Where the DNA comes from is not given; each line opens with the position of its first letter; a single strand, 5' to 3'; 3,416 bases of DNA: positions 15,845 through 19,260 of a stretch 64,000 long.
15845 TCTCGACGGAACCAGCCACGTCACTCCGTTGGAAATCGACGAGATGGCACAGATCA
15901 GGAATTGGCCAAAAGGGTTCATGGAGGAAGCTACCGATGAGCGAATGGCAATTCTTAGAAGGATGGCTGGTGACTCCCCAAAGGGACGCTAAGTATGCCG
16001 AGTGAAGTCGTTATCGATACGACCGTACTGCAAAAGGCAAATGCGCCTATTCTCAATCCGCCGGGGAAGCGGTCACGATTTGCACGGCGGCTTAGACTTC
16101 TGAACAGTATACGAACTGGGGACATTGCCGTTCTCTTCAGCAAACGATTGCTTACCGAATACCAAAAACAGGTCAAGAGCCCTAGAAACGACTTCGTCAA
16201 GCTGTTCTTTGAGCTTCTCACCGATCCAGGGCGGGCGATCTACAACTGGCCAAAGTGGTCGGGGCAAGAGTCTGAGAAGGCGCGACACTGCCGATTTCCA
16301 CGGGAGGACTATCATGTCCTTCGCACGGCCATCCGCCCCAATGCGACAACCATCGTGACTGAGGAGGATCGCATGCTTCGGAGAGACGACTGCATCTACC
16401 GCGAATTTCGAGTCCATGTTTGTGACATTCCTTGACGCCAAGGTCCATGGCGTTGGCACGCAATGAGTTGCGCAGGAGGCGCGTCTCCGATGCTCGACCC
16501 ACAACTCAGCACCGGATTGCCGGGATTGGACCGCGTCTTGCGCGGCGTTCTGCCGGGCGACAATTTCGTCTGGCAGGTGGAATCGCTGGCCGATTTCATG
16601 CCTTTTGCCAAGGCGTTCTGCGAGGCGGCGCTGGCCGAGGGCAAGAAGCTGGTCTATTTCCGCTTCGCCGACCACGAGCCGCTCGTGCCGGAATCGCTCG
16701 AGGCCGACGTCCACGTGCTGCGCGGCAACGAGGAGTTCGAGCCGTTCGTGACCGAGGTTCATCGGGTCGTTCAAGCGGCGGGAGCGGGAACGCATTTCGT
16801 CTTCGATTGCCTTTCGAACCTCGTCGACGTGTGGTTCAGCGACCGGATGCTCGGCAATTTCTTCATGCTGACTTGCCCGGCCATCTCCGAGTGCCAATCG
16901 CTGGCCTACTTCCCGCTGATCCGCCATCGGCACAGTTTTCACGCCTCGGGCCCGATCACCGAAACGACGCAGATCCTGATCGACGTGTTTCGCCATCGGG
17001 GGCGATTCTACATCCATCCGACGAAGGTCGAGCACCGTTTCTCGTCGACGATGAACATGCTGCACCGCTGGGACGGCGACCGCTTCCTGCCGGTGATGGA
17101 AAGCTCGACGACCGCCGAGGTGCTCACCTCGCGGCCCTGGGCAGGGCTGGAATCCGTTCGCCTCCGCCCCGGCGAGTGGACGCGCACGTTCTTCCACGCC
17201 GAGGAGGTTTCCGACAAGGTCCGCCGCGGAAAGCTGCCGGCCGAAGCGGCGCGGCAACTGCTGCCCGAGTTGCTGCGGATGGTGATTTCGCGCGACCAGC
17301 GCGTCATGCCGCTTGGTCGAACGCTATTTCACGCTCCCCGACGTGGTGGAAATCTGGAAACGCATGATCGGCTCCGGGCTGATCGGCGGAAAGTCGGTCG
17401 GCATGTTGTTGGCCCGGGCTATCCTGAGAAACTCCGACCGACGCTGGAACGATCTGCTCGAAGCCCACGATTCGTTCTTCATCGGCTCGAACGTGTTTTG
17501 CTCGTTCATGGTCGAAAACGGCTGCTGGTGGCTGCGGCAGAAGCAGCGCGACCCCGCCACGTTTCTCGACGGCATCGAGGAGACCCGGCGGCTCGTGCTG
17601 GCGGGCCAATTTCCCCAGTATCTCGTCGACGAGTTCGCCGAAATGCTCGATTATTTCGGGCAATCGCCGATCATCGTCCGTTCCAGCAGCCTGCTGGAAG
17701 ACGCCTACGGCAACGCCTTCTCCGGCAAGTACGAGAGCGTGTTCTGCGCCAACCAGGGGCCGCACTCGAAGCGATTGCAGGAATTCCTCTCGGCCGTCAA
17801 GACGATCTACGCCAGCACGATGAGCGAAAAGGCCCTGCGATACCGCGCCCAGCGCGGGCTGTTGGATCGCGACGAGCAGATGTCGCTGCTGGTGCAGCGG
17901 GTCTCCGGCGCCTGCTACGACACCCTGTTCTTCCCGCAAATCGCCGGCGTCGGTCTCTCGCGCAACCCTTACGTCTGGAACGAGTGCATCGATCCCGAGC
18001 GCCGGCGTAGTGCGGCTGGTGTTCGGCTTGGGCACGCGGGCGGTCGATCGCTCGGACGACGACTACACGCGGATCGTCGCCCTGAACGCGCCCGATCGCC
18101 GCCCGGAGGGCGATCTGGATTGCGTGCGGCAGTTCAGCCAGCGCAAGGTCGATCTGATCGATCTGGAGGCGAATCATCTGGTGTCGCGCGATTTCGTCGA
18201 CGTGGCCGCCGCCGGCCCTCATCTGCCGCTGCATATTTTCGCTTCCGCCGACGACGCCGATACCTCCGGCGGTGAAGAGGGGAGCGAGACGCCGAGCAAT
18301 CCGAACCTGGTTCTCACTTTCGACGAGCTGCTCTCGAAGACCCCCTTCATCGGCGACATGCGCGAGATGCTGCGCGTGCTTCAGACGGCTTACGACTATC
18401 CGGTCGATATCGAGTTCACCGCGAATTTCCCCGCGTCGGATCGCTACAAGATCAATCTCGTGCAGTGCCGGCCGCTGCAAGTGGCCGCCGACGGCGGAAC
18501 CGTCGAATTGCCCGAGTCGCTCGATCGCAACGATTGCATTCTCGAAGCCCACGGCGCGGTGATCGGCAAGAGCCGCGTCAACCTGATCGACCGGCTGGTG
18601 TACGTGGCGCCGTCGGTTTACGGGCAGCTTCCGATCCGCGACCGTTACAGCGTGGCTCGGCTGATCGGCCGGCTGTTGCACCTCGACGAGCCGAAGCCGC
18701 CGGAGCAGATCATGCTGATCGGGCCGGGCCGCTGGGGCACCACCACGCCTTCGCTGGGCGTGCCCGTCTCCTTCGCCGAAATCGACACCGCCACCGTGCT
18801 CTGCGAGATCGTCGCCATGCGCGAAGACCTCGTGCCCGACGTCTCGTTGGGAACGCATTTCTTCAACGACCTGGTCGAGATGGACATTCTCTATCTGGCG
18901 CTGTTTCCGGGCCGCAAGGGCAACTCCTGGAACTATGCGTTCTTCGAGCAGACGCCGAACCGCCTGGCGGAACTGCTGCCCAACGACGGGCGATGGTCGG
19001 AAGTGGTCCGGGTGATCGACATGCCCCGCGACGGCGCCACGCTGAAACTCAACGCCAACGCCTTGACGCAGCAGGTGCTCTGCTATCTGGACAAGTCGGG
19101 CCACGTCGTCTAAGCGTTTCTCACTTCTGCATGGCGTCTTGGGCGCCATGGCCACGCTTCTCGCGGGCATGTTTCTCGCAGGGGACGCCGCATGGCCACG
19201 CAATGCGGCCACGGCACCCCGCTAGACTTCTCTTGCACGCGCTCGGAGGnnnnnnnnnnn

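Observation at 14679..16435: Second ABC-type ATPase, paired with a PIN-like protein: candidate unnamed defense module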

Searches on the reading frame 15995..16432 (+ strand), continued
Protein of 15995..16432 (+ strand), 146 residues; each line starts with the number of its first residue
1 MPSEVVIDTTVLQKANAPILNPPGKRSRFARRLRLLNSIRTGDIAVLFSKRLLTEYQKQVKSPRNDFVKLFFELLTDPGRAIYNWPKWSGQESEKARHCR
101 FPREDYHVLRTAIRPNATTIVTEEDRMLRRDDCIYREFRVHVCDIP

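Call 52: find_encoding_contigs(protein=P0380, flank=4000, max_places=2)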
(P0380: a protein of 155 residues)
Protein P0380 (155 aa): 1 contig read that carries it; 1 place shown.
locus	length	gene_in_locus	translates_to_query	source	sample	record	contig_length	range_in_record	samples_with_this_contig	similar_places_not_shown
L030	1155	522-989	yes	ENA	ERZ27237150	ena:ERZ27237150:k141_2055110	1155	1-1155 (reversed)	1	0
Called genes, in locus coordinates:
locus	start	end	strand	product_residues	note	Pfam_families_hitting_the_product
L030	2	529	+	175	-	?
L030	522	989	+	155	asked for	-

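Call 63: find_related_loci(query=A1, collection=viral_contigs, flank=6000)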
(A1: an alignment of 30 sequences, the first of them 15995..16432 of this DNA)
Query A1 (146 aa) in viral_contigs; peptide patterns used: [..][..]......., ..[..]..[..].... (x = any residue, [..] = any of these).
16 stretches matched a pattern, but none encodes a relative of the query by tblastn (E <= 1e-3).

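Call 65: search_dna_similar(query=window:15995-16432:+, collection=plasmids, mode=protein, max_evalue=0.01, max_rows=10)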
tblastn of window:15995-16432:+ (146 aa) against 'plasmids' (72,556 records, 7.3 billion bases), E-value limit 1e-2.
No match.

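Call 69: search_protein_families(library=padloc, proteins=[L026:4001-4492:+, L026:2514-3974:+], max_evalue=0.001)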
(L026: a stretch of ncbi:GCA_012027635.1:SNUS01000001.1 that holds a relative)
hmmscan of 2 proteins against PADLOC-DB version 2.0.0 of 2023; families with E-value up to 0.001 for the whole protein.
L026:4001-4492:+ (164 aa): 1 family
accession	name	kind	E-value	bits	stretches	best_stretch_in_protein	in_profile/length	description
PDLC04147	HEC-03A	-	5.2e-09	34.4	1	7-152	3-148/159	-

L026:2514-3974:+ (487 aa): 115 families (the best 25 are shown)
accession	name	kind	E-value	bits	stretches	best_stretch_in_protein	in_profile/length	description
PDLC04148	HEC-03B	-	1.9e-84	282.3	1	1-477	1-454/458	-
PDLC03878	NsnB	-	7e-77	257.5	1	1-468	1-342/345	-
PDLC04707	PDC-M55A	-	3.7e-73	244.9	2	239-478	174-419/421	-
PDLC02979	AriA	-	7.3e-34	116.1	1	1-408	1-373/373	-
PDLC02980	AriA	-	1.7e-22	78.8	1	24-408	1-303/304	-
PDLC04177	HEC-01A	-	3.7e-21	73.6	2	1-107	4-104/393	-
PDLC02335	AbiLi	-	6.8e-18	62.8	1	1-413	49-245/326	AbiLi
PDLC04176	HEC-01A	-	1e-17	62.6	2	2-103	3-98/371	-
PDLC02981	AriAB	-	8.6e-16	55.7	2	359-437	327-398/694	-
PDLC04182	HEC-01A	-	3.8e-15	53.8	2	2-107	4-110/406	-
PDLC02915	ATPase-Toprim_I-B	-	4.3e-15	53.5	2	1-69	2-68/623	-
PDLC00069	GajA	-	4.8e-15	53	2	364-407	336-380/687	AAA ATPase domain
PDLC04391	PDC-M07A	-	8.8e-15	52.6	1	1-420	1-361/412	-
PDLC04175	HEC-01A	-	1.3e-14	52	1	2-96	6-89/363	-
PDLC04393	PDC-M07A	-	1.5e-14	51.8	1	1-53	1-52/435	-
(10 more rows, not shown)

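Call 70: search_protein_families(library=pfam, proteins=[L026:4001-4492:+], max_evalue=0.1)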
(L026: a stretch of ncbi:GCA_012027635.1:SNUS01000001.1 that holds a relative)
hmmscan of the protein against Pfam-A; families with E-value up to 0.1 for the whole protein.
L026:4001-4492:+ (164 aa): 2 families
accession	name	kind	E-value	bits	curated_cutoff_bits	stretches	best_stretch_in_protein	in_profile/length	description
PF13470.12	PIN_3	-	0.0044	18.3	27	1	8-131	3-114/115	PIN domain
PF05513.17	TraA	-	0.034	14.7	22.6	1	4-41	76-111/118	TraA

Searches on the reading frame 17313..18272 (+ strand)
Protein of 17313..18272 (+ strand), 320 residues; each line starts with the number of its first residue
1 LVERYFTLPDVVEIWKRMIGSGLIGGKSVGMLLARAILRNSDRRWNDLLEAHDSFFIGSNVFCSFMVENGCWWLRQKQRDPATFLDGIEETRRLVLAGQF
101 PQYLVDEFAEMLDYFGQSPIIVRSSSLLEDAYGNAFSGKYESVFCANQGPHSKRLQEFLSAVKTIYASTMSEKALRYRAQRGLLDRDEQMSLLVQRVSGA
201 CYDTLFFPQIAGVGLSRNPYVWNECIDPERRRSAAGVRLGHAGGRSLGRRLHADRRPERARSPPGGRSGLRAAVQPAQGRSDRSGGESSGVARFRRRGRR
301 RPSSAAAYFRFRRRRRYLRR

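Call 56: search_protein_families(library=pfam, proteins=[window:17313-18272:+], max_evalue=0.001)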
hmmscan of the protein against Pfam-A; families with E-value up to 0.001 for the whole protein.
window:17313-18272:+ (320 aa): 1 family
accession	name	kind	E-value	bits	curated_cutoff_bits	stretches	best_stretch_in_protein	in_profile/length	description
PF01326.24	PPDK_N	-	7.3e-30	104.8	27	1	23-219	3-190/328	Pyruvate phosphate dikinase, AMP/ATP-binding domain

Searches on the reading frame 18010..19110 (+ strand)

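Call 56: search_protein_families(library=pfam, proteins=[window:18010-19110:+], max_evalue=0.001)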
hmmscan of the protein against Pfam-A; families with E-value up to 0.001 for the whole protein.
window:18010-19110:+ (367 aa): 1 family
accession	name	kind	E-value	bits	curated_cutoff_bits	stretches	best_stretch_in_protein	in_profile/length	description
PF01326.24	PPDK_N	-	1e-07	32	27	1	2-168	201-321/328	Pyruvate phosphate dikinase, AMP/ATP-binding domain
